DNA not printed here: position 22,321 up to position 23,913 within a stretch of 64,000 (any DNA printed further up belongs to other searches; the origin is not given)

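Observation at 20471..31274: MEP-pathway operon split by a 9.3-kb Gut-PTS / DRL-family / Aco-E1 / IspD / HPr block: candidate methylerythritol or deoxyxylulose-phosphate module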

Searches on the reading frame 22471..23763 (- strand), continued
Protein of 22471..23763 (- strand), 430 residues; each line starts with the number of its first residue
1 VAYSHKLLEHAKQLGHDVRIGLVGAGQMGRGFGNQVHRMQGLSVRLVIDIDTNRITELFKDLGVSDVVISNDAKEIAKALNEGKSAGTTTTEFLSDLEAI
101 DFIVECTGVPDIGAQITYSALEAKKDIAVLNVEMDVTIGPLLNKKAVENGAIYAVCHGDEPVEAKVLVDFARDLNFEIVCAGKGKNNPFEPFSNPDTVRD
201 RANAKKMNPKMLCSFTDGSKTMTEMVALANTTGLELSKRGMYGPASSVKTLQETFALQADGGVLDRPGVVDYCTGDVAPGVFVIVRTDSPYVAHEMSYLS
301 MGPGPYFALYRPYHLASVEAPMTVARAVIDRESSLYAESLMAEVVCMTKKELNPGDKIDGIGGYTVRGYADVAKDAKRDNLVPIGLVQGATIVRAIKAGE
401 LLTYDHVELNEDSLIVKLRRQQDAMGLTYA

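Call 37: find_related_loci(query=A1, collection=genome_contigs, flank=10000)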
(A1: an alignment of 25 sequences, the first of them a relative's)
Query A1 (429 aa) in genome_contigs; peptide patterns used: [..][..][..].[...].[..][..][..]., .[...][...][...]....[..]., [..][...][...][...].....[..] (x = any residue, [..] = any of these).
600 stretches matched a pattern (row limit reached: there are more); 590 encode a relative of the query (tblastn E <= 1e-3); the best 80 are kept; 80 distinct loci.
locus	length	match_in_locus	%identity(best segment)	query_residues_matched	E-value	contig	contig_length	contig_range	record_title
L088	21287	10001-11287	75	1-429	0e+0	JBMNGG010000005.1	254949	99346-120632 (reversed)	MAG: Tepidanaerobacteraceae bacterium isolate SBF912LR0HQ0147 contig_24411, whole genome shotgun sequence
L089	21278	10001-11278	73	1-426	0e+0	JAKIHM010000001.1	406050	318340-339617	Thermovorax subterraneus strain DSM 21563 Scaffold1_1, whole genome shotgun sequence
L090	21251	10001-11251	64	15-429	1e-178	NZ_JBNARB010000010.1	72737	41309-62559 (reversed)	MAG: Thermovenabulum sp. isolate Kamch4316-2DMB-04 bin21.fa-10, whole genome shotgun sequence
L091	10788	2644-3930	66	1-429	0e+0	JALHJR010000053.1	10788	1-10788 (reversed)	MAG: Tepidanaerobacter acetatoxydans isolate 8-LJY_011 scaffold_1160, whole genome shotgun sequence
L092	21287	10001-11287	60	1-429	9e-176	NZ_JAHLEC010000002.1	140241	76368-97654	Clostridium psychrophilum strain DSM 14207 contig00002, whole genome shotgun sequence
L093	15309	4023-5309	61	1-429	7e-173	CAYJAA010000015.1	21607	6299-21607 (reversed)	MAG TPA_asm: uncultured Lachnospiraceae bacterium isolate ERP123703_co1_26 genome assembly, contig: NODE_2500_length_216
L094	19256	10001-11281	60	1-426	3e-174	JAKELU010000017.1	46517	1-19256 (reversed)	Firmicutes bacterium FC7 FC7_Scaffold17, whole genome shotgun sequence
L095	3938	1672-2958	59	1-429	3e-174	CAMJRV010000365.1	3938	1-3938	MAG: uncultured Firmicutes bacterium isolate SRR12377477_bin.4_metawrap_v1.3_MAG genome assembly, contig: SRR12377477_36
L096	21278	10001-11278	59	1-426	4e-165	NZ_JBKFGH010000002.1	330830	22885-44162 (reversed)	Neobacillus sp. LXY-4 contig2, whole genome shotgun sequence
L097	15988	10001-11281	56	1-426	3e-159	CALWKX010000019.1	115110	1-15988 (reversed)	MAG: uncultured Lachnospiraceae bacterium isolate E07__bin56 genome assembly, contig: E07__k127_2115393, whole genome sh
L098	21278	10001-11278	58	1-426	5e-159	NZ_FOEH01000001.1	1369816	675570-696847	Virgibacillus subterraneus strain CGMCC 1.7734, whole genome shotgun sequence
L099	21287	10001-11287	57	1-429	3e-158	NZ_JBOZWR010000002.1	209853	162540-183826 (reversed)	Planococcus sp. YIM B11945 YIM_B11945_ctg02, whole genome shotgun sequence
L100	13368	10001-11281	57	1-426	3e-158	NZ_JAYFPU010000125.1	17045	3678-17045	MAG: Christensenella sp. isolate CA_135 c_CA_000000062514, whole genome shotgun sequence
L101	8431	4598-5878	55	1-426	9e-158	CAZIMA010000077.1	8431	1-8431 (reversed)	MAG TPA_asm: uncultured Tissierella sp. isolate SRP192927_co5_868 genome assembly, contig: NODE_15630_length_8431_cov_6.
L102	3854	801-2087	56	1-429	3e-162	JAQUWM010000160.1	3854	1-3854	MAG: Acetobacterium sp. isolate STD2_190 NODE_112061_length_3854_cov_3.664073_Sandtown_D2, whole genome shotgun sequence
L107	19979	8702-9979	55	1-426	9e-154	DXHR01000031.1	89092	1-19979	MAG TPA_asm: Candidatus Salinicoccus stercoripullorum isolate ChiHjej13B12-752 ChiHjej13B12M5__C353502_L89092_SAMN080098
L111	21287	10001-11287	54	1-429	2e-152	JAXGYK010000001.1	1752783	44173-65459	MAG: Anaerolineaceae bacterium isolate AnMBR.bin511 bin511_1, whole genome shotgun sequence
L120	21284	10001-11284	56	1-426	2e-148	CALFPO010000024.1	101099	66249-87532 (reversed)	MAG TPA_asm: uncultured Firmicutes bacterium isolate SRR6425796_bin.53_CONCOCT_v1.1_MAG genome assembly, contig: ERZ1767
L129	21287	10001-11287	54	1-429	3e-145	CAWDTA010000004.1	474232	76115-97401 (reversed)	MAG: uncultured Veillonellaceae bacterium isolate MFD04492.bin.4.99 genome assembly, contig: contig_31731, whole genome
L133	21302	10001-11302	53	1-429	2e-143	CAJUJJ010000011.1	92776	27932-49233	MAG TPA_asm: uncultured Clostridia bacterium isolate MGBC150949 genome assembly, contig: MGBC150949.11, whole genome sho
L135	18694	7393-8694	52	1-429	3e-143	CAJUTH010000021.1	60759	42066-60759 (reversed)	MAG TPA_asm: uncultured Dorea sp. isolate MGBC166213 genome assembly, contig: MGBC166213.21, whole genome shotgun sequen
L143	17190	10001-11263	52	4-426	4e-138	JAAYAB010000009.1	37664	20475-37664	MAG: Bacillota bacterium isolate AS02xzSISU_7 1027_AS02, whole genome shotgun sequence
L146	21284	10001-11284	50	1-429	3e-136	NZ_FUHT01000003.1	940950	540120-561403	Massiliimalia massiliensis strain Marseille-P2963T, whole genome shotgun sequence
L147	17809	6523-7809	50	1-429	7e-135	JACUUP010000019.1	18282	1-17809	MAG: Candidatus Aerophobetes bacterium isolate Kmv34 NODE_1502_length_18282_cov_8.628079, whole genome shotgun sequence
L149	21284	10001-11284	50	1-429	3e-133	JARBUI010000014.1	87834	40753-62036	MAG: Clostridia bacterium isolate L_E1_T20_C_bin.58 scaffold_328, whole genome shotgun sequence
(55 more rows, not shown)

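Call 52: search_protein_families(library=pfam, proteins=[L129:12267-12962:+, L120:5485-6009:+, L133:3049-3897:+, L147:1260-2807:+, L146:8920-9972:+, L107:10651-12009:+, L111:8547-9626:-, L135:3420-4121:+, L143:15913-16584:-, L149:14693-15574:+], max_evalue=0.0001)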
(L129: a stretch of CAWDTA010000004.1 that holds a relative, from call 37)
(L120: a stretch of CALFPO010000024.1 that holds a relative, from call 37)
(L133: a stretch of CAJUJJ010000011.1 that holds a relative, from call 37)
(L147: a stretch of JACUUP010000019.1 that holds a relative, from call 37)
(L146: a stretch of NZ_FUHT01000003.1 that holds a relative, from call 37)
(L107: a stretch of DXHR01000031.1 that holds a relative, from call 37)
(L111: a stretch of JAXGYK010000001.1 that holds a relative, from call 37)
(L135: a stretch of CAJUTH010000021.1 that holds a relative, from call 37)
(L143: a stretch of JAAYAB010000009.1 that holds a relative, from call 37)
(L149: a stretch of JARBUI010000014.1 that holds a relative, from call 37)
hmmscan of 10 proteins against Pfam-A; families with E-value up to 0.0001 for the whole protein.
L129:12267-12962:+ (231 aa): 1 family
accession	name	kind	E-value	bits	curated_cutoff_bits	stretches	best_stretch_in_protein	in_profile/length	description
PF00121.24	TIM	-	2.1e-21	77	20.1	1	9-216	2-243/245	Triosephosphate isomerase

L120:5485-6009:+ (174 aa): 1 family
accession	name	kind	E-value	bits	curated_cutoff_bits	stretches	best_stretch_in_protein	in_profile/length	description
PF01894.22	UPF0047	-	7.6e-25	87.8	27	1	22-168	1-114/117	Uncharacterised protein family UPF0047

L133:3049-3897:+ (282 aa): 1 family
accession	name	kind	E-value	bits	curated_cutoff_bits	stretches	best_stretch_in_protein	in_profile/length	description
PF01116.26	F_bP_aldolase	-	4.7e-88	295.7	25.5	1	3-275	1-274/277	Fructose-bisphosphate aldolase class-II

L147:1260-2807:+ (515 aa): 2 families
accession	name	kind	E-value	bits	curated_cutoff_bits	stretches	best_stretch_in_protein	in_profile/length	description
PF00370.27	FGGY_N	-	1.8e-49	169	28.8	1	4-246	1-242/245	FGGY family of carbohydrate kinases, N-terminal domain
PF02782.22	FGGY_C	-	8.2e-22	78.4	27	1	294-455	38-197/198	FGGY family of carbohydrate kinases, C-terminal domain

L146:8920-9972:+ (350 aa): 2 families
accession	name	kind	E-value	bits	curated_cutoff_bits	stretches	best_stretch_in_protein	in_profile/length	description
PF08240.17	ADH_N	-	1.4e-24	86.7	23.5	1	28-128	2-95/104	Alcohol dehydrogenase GroES-like domain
PF00107.32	ADH_zinc_N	-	6.6e-17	62.1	31.8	1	180-297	1-116/129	Zinc-binding dehydrogenase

L107:10651-12009:+ (452 aa): 1 family
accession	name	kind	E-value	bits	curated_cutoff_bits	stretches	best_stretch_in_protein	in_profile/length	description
PF03611.19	EIIC-GAT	-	9.5e-89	298.6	24.2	1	14-392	2-389/394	PTS system sugar-specific permease component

L111:8547-9626:- (359 aa): 4 families
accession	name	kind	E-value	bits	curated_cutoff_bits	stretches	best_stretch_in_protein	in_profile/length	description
PF00532.27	Peripla_BP_1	-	8.4e-26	91.5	22.2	1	81-328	3-259/281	Periplasmic binding proteins and sugar binding domain of LacI family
PF13377.12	Peripla_BP_3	-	2.7e-22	80.1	26.5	1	189-337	2-152/167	Periplasmic binding protein-like domain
PF00356.27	LacI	-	3.8e-20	71.8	27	1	23-68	1-46/46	Bacterial regulatory proteins, lacI family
PF13407.12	Peripla_BP_4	-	5.3e-17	62.6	35.1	1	82-294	1-215/258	Periplasmic binding protein domain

L135:3420-4121:+ (233 aa): 3 families
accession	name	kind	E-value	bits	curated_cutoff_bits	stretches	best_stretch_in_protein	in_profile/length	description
PF01128.25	IspD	-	1.9e-58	198.3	27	1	6-229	2-220/221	2-C-methyl-D-erythritol 4-phosphate cytidylyltransferase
PF12804.13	NTP_transf_3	-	5.2e-15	56.4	27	1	7-137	1-123/160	MobA-like NTP transferase domain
PF02348.25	CTP_transf_3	-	1.1e-06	29.1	22.6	1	7-131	2-120/217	Cytidylyltransferase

L143:15913-16584:- (223 aa): 4 families
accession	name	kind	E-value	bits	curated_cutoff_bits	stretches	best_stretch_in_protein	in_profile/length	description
PF13419.12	HAD_2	-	7.4e-41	140.6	23.8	1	2-181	2-178/178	Haloacid dehalogenase-like hydrolase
PF00702.32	Hydrolase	-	3e-23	83.6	26.4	1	2-175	5-191/191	haloacid dehalogenase-like hydrolase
PF13242.12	Hydrolase_like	-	2.4e-13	50.2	22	1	137-206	3-75/75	HAD-hyrolase-like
PF12710.13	HAD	-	1.6e-12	48.7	27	1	2-171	2-188/189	haloacid dehalogenase-like hydrolase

L149:14693-15574:+ (293 aa): 3 families
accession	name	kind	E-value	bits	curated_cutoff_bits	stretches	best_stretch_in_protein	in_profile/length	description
PF01380.27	SIS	-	3.8e-18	66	25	1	139-267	2-130/131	SIS domain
PF01418.23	HTH_6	-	1.8e-15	57.1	28.3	1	17-87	3-73/77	Helix-turn-helix domain, rpiR family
PF13580.11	SIS_2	-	1.7e-10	41.5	27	1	172-223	86-137/138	SIS domain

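Call 74: find_homologous_proteins(query=L085:11406-12365:+, max_evalue=1e-40)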
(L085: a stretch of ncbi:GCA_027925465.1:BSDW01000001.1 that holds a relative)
Query L085:11406-12365:+ (319 aa): 7999 proteins with E <= 1e-40 among 8000 candidates; the best 120 are listed.
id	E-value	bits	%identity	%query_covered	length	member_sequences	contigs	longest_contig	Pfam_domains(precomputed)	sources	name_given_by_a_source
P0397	4.0e-199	678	92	100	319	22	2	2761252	PF02775.27,PF00676.26,PF00456.27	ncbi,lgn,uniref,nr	ncbi:acetoin dehydrogenase E1 component (TPP-dependent alpha subunit) [Tepidanaerobacter acetatoxyda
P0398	1.8e-187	640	87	100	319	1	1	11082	PF02775.27,PF00676.26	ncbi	-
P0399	5.8e-186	635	85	100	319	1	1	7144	PF02775.27,PF13292.12,PF00676.26,PF00456.27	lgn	-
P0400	6.8e-186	635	86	100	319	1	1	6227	PF02775.27,PF00676.26,PF00456.27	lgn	-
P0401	9.2e-186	635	85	100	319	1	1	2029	PF02775.27,PF00676.26,PF00456.27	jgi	-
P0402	1.2e-185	634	85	100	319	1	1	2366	PF02775.27,PF00676.26,PF00456.27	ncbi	-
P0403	2.5e-185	633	85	100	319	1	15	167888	PF02775.27,PF13292.12,PF00676.26,PF00456.27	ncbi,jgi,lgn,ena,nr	ncbi:MAG TPA: thiamine pyrophosphate-dependent dehydrogenase E1 component subunit alpha [Thermoanaer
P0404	3.2e-185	633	85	100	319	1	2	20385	PF02775.27,PF13292.12,PF00676.26,PF00456.27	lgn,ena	-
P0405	3.2e-185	633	85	100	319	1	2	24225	PF02775.27,PF13292.12,PF00676.26,PF00456.27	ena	-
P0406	3.7e-184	629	87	100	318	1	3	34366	PF02775.27,PF00676.26,PF00456.27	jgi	-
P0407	6.4e-184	628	87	100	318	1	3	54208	PF02775.27,PF00676.26,PF00456.27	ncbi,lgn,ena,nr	ncbi:MAG TPA: thiamine pyrophosphate-dependent dehydrogenase E1 component subunit alpha [Thermoanaer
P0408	9.7e-184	628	87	100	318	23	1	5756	PF02775.27,PF00676.26,PF00456.27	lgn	-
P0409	2.2e-183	627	85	100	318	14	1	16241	PF02775.27,PF00676.26,PF00456.27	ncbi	ncbi:MAG: thiamine pyrophosphate-dependent dehydrogenase E1 component subunit alpha [Tepidanaerobact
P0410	2.4e-183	627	86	100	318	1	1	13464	PF02775.27,PF00676.26,PF00456.27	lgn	-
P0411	3.2e-183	626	84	100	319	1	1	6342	PF02775.27,PF13292.12,PF00676.26,PF00456.27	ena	-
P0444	2.5e-145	502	68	100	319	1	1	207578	PF02775.27,PF13292.12,PF00676.26,PF00456.27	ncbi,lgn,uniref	ncbi:pyruvate dehydrogenase (acetyl-transferring) E1 component subunit alpha [Thermoanaerobacter uzo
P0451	7.6e-142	490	66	100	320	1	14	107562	PF02775.27,PF13292.12,PF00676.26,PF00456.27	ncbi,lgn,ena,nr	ncbi:MAG: acetoin:2,6-dichlorophenolindophenol oxidoreductase subunit alpha [Synergistaceae bacteriu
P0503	1.2e-127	444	62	100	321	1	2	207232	PF02775.27,PF13292.12,PF00676.26,PF00456.27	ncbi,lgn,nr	ncbi:MAG: pyruvate dehydrogenase (acetyl-transferring) E1 component subunit alpha [Chloroflexi bacte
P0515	3.6e-126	439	60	100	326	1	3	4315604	PF02775.27,PF00676.26,PF00456.27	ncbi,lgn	-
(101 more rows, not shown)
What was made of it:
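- Closest known: Acetoin dehydrogenase. Same: Databases often name homologous module E1 proteins as acetoin or pyruvate dehydrogenase (call 74).
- Source annotations name homologous E1 alpha proteins as pyruvate or acetoin dehydrogenase (call 74).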

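Call 75: find_encoding_contigs(protein=P0444, flank=8000, max_places=1)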
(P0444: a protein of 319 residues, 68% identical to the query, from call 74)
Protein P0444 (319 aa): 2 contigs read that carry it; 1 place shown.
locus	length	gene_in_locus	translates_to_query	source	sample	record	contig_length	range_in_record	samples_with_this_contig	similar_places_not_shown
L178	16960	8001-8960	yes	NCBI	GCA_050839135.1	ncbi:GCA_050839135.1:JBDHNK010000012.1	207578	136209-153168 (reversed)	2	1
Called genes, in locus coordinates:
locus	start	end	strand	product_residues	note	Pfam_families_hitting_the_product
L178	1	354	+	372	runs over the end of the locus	PF04015:DUF362, PF14697:Fer4_21 (faint), PF12838:Fer4_7, PF13187:Fer4_9 (weak), PF13237:Fer4_10 (weak), PF13484:Fer4_16 (faint), PF00037:Fer4 (weak), PF12837:Fer4_6 (weak)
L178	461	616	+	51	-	-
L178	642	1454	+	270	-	PF02578:Cu-oxidase_4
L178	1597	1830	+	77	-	PF02604:PhdYeFM_antitox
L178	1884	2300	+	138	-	PF01850:PIN, PF13470:PIN_3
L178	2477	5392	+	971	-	PF00158:Sigma54_activat, PF01078:Mg_chelatase (weak), PF00004:AAA, PF07724:AAA_2 (faint), PF07728:AAA_5, PF00874:PRD, PF03610:EIIA-man, PF00359:PTS_EIIA_2, +1 more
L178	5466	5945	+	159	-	PF00359:PTS_EIIA_2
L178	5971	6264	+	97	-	PF02302:PTS_IIB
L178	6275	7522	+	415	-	PF03611:EIIC-GAT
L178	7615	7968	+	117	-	PF02311:AraC_binding, PF07883:Cupin_2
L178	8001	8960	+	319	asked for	PF00676:E1_dh, PF00456:Transketolase_N, PF02775:TPP_enzyme_C, PF13292:DXP_synthase_N (weak)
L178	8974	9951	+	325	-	PF02779:Transket_pyr, PF02780:Transketolase_C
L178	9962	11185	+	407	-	PF00364:Biotin_lipoyl, PF25997:BSH_YhbJ (weak), PF02817:E3_binding, PF00198:2-oxoacid_dh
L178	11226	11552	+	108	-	-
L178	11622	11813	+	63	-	-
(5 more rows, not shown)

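Call 76: find_encoding_contigs(protein=P0451, flank=8000, max_places=1)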
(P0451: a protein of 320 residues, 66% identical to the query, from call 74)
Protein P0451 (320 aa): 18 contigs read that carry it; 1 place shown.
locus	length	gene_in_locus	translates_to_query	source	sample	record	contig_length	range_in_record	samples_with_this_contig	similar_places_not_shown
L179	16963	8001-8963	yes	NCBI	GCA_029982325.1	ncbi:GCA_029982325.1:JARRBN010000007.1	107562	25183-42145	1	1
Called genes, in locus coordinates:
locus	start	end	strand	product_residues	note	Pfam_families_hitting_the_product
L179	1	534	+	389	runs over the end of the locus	PF03773:ArsP_1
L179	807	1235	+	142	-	PF27746:Small_heat_shock_put (weak), PF00011:HSP20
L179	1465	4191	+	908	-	PF03699:UPF0182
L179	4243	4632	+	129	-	PF06923:GutM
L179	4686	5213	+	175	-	PF03608:EII-GUT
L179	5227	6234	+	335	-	PF03612:EIIBC-GUT_N, PF07663:EIIBC-GUT_C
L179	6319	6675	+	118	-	PF03829:PTSIIA_gutA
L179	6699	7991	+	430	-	PF21135:DRL_cat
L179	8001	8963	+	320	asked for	PF00676:E1_dh, PF00456:Transketolase_N, PF02775:TPP_enzyme_C, PF13292:DXP_synthase_N (faint)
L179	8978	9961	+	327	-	PF02779:Transket_pyr, PF02780:Transketolase_C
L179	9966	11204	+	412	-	PF00364:Biotin_lipoyl, PF02817:E3_binding, PF00198:2-oxoacid_dh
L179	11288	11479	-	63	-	PF01361:Tautomerase, PF14552:Tautomerase_2 (weak)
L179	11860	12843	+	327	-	PF00389:2-Hacid_dh, PF02826:2-Hacid_dh_C, PF01262:AlaDh_PNT_C (weak), PF00670:AdoHcyase_NAD (weak)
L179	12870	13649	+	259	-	PF00106:adh_short, PF08659:KR, PF13561:adh_short_C2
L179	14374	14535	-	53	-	-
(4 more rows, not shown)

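Call 77: find_encoding_contigs(protein=P0503, flank=8000, max_places=1)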
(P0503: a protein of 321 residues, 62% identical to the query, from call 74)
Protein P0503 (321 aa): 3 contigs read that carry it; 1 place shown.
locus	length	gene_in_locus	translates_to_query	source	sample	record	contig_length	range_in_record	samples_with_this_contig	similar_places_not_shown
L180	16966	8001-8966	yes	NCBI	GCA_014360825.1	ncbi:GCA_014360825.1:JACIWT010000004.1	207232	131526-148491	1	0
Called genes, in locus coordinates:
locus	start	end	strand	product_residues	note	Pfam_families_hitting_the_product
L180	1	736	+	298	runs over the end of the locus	PF01488:Shikimate_DH (weak), PF02254:TrkA_N (faint), PF02826:2-Hacid_dh_C (weak), PF03446:NAD_binding_2, PF03807:F420_oxidored (weak), PF00393:6PGD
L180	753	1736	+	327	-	PF02685:Glucokinase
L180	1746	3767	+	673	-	PF00456:Transketolase_N, PF02779:Transket_pyr, PF22613:Transketolase_C_1, PF02780:Transketolase_C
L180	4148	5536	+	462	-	PF03611:EIIC-GAT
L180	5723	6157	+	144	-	-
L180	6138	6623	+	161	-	PF00359:PTS_EIIA_2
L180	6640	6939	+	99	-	PF02302:PTS_IIB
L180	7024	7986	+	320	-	PF04545:Sigma70_r4, PF13545:HTH_Crp_2 (weak), PF01381:HTH_3 (faint), PF09339:HTH_IclR (weak), PF12802:MarR_2 (weak), PF13412:HTH_24 (weak), PF04198:Sugar-bind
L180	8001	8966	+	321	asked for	PF00676:E1_dh, PF00456:Transketolase_N, PF02775:TPP_enzyme_C, PF13292:DXP_synthase_N (faint)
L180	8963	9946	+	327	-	PF02779:Transket_pyr, PF02780:Transketolase_C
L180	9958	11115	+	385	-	PF00364:Biotin_lipoyl, PF02817:E3_binding, PF00198:2-oxoacid_dh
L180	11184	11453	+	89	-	PF00381:PTS-HPr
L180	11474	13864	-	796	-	PF00515:TPR_1 (faint), PF07719:TPR_2 (faint), PF12895:ANAPC3 (faint), PF13174:TPR_6 (faint), PF13176:TPR_7 (faint), PF13432:TPR_16, PF13432:TPR_16 (weak), PF01464:SLT, +9 more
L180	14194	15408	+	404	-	PF01142:TruD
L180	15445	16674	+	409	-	PF00149:Metallophos (faint), PF12850:Metallophos_2 (weak)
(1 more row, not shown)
